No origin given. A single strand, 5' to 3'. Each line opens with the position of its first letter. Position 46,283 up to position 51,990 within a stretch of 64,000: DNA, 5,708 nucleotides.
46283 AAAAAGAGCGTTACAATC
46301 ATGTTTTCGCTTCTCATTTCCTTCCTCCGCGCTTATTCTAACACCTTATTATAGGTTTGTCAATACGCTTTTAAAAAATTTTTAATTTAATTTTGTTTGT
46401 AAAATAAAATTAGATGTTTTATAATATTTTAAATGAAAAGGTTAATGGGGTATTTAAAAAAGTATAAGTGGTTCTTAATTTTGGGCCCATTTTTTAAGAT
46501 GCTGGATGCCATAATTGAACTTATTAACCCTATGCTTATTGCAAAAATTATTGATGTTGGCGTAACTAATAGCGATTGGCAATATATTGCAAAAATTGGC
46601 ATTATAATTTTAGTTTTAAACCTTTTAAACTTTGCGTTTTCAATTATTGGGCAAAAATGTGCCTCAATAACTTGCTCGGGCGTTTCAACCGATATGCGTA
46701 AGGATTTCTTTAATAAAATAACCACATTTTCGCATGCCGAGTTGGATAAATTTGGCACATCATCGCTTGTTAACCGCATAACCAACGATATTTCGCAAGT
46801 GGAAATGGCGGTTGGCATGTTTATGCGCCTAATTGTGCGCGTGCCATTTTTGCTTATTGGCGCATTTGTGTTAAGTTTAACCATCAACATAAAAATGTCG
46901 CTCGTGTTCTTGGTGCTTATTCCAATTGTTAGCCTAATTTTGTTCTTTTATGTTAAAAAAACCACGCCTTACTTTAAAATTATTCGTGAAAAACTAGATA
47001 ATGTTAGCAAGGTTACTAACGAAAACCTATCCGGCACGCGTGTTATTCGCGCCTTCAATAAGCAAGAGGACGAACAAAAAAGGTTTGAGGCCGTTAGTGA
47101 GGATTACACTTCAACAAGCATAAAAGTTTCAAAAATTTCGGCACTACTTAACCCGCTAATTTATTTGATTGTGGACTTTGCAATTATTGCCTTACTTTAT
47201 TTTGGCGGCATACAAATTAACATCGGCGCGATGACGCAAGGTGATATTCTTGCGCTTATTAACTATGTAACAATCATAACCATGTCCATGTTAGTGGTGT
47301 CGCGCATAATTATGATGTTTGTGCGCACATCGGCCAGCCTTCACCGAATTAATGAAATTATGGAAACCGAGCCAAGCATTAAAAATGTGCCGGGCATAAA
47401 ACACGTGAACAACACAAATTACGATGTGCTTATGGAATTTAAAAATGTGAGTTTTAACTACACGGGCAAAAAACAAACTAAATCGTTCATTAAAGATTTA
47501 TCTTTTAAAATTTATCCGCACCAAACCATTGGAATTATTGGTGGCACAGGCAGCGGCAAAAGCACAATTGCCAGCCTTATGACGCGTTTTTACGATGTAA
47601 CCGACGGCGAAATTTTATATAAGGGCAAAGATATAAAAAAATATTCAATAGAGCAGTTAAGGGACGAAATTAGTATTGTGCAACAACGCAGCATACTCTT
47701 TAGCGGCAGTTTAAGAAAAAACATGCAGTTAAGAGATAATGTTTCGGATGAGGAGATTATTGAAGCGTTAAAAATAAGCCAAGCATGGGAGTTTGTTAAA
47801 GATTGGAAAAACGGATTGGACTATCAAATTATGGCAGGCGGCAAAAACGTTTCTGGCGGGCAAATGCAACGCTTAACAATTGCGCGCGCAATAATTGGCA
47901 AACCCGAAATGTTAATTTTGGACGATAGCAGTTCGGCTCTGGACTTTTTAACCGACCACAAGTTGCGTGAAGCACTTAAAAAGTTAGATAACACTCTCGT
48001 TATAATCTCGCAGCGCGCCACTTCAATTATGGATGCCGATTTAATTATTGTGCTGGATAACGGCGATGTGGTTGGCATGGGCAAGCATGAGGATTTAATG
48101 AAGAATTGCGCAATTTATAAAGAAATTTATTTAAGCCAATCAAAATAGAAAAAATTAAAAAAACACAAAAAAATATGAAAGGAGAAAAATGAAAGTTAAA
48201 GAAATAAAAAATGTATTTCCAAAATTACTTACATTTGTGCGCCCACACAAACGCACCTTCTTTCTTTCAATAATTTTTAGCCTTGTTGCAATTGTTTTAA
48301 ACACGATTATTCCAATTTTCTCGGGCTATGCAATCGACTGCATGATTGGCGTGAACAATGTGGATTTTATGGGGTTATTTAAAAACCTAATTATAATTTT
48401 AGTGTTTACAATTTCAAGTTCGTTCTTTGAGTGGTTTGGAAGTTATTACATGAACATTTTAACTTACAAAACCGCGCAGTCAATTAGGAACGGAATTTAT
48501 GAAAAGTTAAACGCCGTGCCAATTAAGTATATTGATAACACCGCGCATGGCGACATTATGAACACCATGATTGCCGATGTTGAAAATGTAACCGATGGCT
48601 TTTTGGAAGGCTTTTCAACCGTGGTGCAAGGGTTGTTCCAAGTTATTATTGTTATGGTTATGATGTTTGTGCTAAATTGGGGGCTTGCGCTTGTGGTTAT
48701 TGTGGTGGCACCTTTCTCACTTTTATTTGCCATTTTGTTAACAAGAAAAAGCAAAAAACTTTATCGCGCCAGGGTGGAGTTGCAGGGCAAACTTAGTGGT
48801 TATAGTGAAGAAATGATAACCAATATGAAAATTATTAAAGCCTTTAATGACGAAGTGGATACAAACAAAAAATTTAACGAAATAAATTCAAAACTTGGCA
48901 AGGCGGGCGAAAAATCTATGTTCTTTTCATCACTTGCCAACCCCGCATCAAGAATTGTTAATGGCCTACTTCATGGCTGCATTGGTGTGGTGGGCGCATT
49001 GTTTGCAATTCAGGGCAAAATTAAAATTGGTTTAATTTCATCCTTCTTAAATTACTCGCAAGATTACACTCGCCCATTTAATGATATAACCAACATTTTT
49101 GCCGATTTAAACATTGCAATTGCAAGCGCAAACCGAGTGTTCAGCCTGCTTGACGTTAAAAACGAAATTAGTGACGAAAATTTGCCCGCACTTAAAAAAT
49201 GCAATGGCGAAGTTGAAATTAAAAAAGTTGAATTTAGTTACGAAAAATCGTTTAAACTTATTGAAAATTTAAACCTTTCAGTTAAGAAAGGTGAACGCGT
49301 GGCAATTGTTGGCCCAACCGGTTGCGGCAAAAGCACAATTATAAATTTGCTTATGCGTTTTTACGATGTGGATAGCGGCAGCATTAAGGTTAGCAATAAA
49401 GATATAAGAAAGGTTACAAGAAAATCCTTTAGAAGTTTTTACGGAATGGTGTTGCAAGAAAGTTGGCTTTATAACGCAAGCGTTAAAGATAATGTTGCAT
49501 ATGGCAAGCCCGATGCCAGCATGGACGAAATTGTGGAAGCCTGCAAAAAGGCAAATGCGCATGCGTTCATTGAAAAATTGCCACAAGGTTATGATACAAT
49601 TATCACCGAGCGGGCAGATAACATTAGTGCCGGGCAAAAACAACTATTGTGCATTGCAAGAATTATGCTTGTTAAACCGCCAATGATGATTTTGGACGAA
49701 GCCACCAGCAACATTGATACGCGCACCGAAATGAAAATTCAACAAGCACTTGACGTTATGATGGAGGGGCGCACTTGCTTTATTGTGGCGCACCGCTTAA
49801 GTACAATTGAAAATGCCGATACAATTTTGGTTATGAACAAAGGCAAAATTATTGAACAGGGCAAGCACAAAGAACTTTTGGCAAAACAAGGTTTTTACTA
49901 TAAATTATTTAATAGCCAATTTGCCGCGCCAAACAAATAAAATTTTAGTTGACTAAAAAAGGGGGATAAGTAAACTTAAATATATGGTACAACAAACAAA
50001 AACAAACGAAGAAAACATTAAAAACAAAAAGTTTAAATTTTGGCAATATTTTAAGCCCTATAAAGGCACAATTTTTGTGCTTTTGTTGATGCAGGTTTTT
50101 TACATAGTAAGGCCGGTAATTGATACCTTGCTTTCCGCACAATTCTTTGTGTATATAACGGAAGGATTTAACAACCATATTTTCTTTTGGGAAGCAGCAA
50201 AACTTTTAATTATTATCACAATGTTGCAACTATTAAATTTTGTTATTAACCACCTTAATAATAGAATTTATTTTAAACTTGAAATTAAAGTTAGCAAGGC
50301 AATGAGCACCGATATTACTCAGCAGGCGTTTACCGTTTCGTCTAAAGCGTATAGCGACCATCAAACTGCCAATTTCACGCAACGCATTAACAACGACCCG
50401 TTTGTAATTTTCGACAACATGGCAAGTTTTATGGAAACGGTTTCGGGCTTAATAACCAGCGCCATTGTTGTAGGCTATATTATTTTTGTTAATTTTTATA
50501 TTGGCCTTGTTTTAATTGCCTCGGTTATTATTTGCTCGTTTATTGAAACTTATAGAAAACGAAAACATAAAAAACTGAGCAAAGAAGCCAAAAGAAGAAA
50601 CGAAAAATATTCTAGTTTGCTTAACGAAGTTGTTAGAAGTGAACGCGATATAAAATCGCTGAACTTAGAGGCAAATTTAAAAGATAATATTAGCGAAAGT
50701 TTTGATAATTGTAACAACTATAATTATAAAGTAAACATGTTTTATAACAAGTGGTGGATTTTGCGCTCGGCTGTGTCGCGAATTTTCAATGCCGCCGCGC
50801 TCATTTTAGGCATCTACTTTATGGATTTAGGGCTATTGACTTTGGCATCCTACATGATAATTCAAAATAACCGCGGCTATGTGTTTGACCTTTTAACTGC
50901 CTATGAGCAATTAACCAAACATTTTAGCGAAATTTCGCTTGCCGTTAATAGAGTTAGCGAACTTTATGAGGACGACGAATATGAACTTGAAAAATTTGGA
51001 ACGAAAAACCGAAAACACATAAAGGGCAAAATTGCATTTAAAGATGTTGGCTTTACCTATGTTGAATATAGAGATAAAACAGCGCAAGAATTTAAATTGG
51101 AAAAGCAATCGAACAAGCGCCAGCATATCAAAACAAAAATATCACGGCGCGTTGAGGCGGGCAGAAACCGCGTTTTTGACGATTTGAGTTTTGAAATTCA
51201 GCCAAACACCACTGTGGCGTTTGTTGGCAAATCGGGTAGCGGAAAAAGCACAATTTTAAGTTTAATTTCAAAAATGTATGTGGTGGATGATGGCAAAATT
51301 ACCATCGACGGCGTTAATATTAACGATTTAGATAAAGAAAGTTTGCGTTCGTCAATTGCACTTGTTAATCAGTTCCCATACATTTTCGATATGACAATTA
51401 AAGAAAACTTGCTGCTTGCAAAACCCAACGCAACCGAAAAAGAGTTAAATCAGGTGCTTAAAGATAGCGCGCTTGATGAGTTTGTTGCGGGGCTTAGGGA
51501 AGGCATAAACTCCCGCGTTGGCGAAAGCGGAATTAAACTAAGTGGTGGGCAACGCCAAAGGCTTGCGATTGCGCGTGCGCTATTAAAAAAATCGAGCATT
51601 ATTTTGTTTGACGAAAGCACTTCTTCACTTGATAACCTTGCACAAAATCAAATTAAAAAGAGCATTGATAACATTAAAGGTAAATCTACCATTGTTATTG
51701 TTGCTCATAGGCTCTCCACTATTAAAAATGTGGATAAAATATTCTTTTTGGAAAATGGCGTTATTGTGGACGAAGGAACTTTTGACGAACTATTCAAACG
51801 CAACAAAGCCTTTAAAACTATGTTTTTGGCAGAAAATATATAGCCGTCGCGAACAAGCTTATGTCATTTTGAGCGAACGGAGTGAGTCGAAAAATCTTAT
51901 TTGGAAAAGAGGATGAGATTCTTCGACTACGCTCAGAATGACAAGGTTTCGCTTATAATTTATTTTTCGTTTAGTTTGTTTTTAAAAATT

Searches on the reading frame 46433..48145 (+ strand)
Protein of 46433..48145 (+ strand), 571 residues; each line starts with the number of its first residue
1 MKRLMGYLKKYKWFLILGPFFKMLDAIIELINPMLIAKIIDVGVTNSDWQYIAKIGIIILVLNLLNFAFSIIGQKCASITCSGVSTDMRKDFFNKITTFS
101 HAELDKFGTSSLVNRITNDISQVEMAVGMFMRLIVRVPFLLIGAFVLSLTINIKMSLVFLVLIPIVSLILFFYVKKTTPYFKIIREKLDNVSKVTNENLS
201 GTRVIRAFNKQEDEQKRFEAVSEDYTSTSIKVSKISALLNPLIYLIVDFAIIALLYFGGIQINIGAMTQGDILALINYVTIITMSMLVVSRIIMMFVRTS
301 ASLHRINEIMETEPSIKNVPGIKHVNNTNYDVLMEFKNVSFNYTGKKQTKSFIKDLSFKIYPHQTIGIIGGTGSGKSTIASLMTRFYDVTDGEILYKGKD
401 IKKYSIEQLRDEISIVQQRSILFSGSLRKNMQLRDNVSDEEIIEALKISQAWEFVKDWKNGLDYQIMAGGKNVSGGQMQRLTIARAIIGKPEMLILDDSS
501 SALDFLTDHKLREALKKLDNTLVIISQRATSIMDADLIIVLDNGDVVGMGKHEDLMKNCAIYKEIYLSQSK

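Call 19: search_protein_families(library=pfam, proteins=[window:46433-48145:+], max_evalue=0.001)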
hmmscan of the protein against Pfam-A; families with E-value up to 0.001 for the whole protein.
window:46433-48145:+ (571 aa): 2 families
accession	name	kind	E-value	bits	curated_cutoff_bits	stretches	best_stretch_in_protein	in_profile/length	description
PF00664.28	ABC_membrane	-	4.1e-51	174.7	28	1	15-286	1-274/274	ABC transporter transmembrane region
PF00005.33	ABC_tran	-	1.7e-28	100.4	25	1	354-499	2-135/137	ABC transporter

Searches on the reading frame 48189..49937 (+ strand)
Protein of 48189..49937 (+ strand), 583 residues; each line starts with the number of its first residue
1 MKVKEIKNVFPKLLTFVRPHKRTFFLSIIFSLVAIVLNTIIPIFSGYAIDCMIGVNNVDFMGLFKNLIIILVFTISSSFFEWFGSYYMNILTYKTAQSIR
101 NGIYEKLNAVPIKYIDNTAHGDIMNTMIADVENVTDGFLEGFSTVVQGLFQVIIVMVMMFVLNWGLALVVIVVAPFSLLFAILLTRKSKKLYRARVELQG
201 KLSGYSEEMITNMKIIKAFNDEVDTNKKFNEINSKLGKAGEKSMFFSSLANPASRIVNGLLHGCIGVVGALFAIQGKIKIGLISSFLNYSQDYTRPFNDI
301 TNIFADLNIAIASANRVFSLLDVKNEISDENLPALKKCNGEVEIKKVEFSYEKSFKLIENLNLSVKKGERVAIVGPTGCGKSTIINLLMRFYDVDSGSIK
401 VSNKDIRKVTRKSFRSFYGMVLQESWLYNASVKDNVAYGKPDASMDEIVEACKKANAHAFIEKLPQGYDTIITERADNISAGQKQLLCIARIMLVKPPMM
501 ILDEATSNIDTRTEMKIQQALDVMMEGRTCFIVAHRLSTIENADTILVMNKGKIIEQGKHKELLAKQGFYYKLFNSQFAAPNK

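Call 19: search_protein_families(library=pfam, proteins=[window:48189-49937:+], max_evalue=0.001)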
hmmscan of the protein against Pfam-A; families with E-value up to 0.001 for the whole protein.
window:48189-49937:+ (583 aa): 4 families
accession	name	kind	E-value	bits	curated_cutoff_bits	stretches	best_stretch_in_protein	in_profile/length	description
PF00664.28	ABC_membrane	-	1e-44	153.7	28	1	24-291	1-268/274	ABC transporter transmembrane region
PF00005.33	ABC_tran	-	4.8e-32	111.9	25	1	359-507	2-137/137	ABC transporter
PF02463.25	SMC_N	-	3.5e-07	30.3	40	1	361-550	18-212/220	RecF/RecN/SMC N terminal domain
PF03193.22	RsgA_GTPase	-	7e-05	23.1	30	1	332-412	72-150/174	RsgA GTPase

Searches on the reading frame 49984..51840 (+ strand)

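Call 100: search_protein_families(library=pfam, proteins=[window:49984-51840:+], max_evalue=0.00001)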
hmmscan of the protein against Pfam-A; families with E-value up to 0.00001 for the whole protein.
window:49984-51840:+ (619 aa): 3 families
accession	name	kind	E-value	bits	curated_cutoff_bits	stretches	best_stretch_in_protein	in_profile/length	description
PF00005.33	ABC_tran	-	2.8e-31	109.4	25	1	399-547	2-137/137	ABC transporter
PF00664.28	ABC_membrane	-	6e-21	75.8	28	1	50-295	17-265/274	ABC transporter transmembrane region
PF02463.25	SMC_N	-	1.8e-06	28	40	0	477-587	112-209/220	RecF/RecN/SMC N terminal domain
